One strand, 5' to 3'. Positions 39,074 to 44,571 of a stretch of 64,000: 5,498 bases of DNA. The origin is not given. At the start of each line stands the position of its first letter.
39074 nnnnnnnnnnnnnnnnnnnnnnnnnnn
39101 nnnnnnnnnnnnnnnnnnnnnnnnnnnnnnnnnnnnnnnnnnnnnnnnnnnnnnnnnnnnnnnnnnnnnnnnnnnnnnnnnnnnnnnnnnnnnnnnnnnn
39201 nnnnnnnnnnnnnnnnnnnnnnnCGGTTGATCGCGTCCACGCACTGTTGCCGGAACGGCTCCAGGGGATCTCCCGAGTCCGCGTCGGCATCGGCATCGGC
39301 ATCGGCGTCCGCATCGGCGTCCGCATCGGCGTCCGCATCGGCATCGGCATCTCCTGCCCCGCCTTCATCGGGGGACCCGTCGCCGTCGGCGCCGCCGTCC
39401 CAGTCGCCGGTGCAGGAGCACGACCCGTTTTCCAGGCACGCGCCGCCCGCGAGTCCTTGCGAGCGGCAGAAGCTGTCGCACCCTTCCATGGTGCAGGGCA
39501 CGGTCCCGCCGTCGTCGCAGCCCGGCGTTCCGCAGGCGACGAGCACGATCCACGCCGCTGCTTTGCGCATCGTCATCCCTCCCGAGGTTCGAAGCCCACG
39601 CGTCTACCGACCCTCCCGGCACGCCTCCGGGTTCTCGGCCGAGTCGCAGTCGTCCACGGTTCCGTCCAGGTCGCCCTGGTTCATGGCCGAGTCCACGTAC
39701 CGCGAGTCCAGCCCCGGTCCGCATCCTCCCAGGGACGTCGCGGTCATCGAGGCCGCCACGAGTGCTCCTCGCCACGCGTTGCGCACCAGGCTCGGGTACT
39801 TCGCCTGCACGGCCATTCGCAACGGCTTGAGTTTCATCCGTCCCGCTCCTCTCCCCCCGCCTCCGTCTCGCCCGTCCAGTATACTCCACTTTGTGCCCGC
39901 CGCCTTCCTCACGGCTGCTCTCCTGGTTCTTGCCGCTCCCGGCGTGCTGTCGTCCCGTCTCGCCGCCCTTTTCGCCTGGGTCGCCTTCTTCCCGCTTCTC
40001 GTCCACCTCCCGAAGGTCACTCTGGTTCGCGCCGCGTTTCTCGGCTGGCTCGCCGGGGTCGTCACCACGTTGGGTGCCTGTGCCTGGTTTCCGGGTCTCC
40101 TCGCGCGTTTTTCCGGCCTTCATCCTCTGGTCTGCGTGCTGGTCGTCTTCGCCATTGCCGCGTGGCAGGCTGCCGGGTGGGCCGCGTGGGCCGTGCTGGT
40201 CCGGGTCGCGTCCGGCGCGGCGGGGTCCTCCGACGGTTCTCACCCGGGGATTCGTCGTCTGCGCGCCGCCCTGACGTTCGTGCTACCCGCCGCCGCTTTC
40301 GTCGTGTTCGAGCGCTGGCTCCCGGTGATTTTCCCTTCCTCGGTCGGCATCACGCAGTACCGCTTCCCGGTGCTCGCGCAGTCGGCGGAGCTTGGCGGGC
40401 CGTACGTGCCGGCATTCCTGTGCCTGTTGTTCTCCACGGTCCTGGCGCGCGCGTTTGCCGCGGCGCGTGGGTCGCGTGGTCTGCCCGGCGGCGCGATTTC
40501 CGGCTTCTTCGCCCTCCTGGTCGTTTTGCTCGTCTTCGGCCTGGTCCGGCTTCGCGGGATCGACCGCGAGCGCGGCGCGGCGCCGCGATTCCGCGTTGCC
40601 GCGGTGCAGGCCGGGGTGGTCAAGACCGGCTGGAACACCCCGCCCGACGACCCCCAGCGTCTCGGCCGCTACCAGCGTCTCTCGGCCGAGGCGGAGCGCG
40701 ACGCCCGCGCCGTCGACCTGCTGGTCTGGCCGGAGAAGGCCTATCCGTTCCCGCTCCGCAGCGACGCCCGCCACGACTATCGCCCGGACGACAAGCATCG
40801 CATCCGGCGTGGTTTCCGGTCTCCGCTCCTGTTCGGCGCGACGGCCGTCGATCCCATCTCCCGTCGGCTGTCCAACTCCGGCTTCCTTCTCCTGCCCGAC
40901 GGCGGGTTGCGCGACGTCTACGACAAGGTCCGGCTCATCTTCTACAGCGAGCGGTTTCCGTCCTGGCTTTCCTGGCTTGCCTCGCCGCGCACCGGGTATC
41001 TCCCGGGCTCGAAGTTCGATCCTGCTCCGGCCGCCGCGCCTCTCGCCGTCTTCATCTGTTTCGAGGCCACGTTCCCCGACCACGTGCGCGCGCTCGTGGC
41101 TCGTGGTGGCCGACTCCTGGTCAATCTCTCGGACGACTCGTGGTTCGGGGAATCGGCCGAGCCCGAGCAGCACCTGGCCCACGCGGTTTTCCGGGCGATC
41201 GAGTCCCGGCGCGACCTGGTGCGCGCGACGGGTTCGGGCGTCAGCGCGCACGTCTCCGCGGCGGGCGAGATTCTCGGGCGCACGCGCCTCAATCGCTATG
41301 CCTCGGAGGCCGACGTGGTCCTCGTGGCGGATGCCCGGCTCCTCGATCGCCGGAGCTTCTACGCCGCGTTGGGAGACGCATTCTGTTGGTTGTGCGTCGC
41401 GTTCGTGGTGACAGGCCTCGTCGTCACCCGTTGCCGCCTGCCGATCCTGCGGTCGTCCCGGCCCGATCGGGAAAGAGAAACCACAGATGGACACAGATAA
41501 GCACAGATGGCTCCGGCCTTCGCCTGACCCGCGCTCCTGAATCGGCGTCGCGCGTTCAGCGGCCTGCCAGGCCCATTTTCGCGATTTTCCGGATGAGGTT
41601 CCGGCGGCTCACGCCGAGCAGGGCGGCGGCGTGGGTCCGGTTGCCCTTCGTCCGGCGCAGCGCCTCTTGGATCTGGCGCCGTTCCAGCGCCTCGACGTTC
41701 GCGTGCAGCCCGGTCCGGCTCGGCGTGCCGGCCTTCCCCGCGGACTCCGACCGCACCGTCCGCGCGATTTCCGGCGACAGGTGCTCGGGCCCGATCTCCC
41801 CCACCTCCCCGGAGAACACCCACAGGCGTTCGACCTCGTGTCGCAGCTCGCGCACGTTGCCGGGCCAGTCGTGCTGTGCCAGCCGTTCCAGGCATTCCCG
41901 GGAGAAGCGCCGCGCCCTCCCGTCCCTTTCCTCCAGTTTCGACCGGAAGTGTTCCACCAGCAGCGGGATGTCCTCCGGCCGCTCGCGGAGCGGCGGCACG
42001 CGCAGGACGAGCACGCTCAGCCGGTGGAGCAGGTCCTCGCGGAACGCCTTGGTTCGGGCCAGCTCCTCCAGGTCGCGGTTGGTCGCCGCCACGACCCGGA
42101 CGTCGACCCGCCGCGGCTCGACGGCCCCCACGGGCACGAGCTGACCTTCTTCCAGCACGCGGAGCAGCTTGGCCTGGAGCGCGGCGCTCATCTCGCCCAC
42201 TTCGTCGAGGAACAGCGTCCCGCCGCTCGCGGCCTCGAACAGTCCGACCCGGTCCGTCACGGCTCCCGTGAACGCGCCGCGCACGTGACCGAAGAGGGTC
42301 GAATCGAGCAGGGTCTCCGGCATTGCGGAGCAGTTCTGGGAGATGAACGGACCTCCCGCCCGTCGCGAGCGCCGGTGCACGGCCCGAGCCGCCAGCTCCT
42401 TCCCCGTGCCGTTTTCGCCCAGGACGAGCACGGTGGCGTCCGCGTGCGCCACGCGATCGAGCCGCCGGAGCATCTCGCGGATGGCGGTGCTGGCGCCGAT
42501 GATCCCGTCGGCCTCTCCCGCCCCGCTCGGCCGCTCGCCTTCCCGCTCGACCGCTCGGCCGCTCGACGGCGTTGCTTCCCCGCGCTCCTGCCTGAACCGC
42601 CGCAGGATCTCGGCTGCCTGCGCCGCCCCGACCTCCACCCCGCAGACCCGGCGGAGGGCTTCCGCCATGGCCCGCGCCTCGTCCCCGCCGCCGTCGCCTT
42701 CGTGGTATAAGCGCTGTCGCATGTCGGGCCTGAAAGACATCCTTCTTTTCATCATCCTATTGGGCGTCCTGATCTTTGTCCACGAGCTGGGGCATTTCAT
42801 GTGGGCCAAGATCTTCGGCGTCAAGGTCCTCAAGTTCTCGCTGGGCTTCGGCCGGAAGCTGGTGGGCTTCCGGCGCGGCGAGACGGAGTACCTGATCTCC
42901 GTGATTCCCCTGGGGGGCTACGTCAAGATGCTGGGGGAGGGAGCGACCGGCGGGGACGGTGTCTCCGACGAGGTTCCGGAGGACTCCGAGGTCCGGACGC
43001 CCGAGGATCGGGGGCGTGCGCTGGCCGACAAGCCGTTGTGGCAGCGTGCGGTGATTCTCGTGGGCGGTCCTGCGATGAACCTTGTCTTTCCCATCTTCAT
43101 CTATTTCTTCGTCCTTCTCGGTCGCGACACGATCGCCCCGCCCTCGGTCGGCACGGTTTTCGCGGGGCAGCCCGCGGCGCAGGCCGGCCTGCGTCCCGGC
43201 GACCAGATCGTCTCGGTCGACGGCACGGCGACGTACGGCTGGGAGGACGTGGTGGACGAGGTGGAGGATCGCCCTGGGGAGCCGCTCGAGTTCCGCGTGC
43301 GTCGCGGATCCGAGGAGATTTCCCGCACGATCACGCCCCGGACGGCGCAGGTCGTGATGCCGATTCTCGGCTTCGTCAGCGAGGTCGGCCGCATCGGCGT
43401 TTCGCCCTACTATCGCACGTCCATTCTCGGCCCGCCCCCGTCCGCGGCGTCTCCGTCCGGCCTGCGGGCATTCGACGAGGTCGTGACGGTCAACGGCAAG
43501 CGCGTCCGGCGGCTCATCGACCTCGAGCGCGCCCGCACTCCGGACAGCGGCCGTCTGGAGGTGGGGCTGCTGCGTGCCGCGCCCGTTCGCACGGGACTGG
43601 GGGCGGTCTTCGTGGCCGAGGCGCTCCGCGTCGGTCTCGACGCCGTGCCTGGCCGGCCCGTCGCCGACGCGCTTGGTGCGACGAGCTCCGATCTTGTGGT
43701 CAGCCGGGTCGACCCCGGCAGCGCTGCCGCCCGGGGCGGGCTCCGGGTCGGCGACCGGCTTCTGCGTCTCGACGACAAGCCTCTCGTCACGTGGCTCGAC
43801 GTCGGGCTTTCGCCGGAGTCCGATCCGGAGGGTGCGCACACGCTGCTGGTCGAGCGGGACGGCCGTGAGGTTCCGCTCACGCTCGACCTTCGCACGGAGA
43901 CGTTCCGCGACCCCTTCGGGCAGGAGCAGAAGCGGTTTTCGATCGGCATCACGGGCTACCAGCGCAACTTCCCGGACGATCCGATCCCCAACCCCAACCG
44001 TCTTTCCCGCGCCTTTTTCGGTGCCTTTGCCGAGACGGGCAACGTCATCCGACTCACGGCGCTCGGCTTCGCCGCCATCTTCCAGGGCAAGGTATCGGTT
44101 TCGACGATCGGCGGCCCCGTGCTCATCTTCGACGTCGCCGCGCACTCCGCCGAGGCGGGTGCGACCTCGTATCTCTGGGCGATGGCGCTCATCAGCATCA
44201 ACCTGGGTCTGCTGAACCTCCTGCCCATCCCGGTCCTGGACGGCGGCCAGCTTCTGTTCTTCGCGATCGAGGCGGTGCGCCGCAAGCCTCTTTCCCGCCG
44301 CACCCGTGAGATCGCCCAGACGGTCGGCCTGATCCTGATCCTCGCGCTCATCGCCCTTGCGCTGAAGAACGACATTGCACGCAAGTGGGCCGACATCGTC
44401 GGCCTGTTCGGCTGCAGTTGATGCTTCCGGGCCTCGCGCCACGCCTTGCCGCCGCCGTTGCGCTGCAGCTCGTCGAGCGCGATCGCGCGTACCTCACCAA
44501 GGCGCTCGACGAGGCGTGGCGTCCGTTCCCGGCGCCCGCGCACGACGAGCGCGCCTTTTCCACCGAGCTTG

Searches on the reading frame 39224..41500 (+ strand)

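Call 47: search_protein_families(library=pfam, proteins=[window:39224-41500:+], max_evalue=0.001)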
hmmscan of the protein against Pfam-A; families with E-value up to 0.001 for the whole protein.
window:39224-41500:+ (758 aa): 2 families
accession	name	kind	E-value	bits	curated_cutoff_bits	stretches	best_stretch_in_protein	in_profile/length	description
PF00795.27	CN_hydrolase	-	1e-16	61.5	23.2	1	457-687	1-234/256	Carbon-nitrogen hydrolase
PF20154.4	LNT_N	-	3e-09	37.7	27.1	1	233-405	4-158/159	Apolipoprotein N-acyltransferase N-terminal domain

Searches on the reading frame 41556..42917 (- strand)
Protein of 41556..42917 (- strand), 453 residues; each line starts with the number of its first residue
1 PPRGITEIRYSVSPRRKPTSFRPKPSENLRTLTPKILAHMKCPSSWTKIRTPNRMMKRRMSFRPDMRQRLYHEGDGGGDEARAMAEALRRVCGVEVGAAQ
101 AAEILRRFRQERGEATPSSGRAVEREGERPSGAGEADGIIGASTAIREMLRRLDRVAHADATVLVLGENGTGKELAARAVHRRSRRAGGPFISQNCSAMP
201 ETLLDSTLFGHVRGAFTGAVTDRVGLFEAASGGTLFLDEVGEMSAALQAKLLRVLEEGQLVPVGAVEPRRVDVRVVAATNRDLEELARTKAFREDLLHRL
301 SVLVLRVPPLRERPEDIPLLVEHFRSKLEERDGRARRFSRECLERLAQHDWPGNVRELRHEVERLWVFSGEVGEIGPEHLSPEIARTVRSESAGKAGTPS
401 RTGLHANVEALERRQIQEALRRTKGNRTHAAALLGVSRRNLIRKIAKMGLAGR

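Call 47: search_protein_families(library=pfam, proteins=[window:41556-42917:-], max_evalue=0.001)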
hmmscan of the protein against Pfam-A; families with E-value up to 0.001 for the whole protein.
window:41556-42917:- (453 aa): 7 families
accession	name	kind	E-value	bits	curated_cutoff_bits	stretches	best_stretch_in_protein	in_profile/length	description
PF00158.32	Sigma54_activat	-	8.4e-66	221.2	20.2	1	139-305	1-167/168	Sigma-54 interaction domain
PF14532.12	Sigma54_activ_2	-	7.9e-26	91.4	25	1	140-310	1-138/138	Sigma-54 interaction domain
PF25601.1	AAA_lid_14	-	5.3e-22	77.9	27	1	311-392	1-82/87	AAA+ ATPase lid domain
PF02954.25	HTH_8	-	9.8e-13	48.1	22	1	408-447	2-41/42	Bacterial regulatory protein, Fis family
PF07728.20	AAA_5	-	2e-07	31.5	22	1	163-283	2-125/139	AAA domain (dynein-related subfamily)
PF00004.35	AAA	-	5.2e-06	27.4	21.2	1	163-286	1-114/131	ATPase family associated with various cellular activities (AAA)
PF13191.12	AAA_16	-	0.00016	22.6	32.6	1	144-277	7-104/167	AAA ATPase domain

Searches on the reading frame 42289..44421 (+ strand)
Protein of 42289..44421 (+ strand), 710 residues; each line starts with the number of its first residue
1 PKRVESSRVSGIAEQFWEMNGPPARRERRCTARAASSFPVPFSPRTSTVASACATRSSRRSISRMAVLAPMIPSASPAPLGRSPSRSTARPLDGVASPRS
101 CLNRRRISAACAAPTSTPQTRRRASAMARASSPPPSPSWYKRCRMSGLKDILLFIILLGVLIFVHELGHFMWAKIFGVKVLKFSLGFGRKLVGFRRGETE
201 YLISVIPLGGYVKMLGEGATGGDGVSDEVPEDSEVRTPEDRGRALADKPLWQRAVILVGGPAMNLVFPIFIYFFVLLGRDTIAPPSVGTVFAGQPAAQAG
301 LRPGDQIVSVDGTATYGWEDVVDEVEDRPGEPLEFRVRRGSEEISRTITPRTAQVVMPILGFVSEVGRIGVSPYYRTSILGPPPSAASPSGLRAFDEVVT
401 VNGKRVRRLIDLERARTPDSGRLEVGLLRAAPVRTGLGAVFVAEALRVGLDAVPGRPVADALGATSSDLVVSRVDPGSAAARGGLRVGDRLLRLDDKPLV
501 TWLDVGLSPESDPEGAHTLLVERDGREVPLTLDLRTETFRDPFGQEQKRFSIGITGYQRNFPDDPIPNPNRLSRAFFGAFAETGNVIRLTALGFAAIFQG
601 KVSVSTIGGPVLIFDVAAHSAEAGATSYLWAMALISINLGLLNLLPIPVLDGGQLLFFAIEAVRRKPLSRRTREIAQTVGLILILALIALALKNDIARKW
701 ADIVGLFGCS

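Call 47: search_protein_families(library=pfam, proteins=[window:42289-44421:+], max_evalue=0.001)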
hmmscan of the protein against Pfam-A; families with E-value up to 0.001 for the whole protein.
window:42289-44421:+ (710 aa): 5 families
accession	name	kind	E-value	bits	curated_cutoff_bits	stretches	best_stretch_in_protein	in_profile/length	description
PF02163.28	Peptidase_M50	-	1.9e-66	224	27.2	1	154-687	2-221/221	Peptidase family M50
PF17820.7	PDZ_6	-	3e-24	84.9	27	2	290-339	5-54/54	PDZ domain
PF00595.29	PDZ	-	4.4e-16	59.5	23.2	2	467-502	25-60/81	PDZ domain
PF13180.12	PDZ_2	-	6.1e-16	58.9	27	1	290-347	19-77/80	PDZ domain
PF21558.3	Pept_S41_N_bact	-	6.7e-08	32.8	27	0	297-321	16-40/87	Bacteroidetes, Peptidase, S41 family, N-terminal domain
